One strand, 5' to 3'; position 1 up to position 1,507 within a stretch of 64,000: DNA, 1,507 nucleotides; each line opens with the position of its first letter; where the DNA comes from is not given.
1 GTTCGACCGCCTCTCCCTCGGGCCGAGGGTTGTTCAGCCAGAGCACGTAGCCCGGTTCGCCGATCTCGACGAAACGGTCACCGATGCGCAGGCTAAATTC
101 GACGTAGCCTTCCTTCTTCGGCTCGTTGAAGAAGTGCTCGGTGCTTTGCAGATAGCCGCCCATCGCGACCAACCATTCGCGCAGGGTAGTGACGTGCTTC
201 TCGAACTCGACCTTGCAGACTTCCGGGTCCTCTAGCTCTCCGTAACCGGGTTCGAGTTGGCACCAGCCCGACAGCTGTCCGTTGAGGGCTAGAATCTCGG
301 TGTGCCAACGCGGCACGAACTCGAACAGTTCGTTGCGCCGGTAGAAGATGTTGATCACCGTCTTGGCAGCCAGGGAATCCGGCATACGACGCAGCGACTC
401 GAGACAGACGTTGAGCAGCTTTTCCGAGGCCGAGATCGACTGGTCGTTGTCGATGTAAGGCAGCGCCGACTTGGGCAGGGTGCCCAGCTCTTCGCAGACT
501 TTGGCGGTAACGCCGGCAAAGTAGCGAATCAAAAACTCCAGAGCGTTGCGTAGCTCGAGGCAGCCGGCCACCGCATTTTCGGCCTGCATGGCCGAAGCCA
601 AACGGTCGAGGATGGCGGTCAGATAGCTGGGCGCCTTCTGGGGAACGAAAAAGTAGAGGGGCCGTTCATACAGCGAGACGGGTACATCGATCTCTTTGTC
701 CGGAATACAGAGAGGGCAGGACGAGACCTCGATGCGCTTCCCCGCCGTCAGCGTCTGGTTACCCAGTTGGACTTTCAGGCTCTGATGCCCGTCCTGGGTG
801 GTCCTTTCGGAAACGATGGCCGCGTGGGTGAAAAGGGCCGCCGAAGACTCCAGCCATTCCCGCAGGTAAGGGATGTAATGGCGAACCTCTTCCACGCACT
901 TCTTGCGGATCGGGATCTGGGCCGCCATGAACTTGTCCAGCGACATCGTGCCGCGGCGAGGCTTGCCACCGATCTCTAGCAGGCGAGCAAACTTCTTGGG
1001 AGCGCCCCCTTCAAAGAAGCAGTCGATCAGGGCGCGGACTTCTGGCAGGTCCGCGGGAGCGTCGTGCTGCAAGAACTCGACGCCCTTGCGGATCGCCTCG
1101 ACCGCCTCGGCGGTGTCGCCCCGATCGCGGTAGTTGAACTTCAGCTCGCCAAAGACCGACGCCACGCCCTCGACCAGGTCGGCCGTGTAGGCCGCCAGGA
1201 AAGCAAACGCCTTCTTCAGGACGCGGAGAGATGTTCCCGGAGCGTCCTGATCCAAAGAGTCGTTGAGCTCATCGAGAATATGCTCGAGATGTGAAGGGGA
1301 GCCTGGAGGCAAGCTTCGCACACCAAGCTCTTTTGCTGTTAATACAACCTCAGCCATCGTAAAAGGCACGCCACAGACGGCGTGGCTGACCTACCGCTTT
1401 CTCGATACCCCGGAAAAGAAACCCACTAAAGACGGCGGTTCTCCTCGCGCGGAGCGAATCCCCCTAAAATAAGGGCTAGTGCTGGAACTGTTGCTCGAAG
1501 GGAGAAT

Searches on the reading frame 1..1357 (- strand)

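Call 6: search_protein_families(library=pfam, proteins=[window:1-1357:-], max_evalue=0.01)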
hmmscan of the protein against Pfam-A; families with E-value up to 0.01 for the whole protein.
window:1-1357:- (452 aa): 0 families

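Call 7: search_protein_families(library=ncbifam, proteins=[window:1-1357:-], max_evalue=0.01)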
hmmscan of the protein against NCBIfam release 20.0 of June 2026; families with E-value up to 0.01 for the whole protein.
window:1-1357:- (452 aa): 0 families
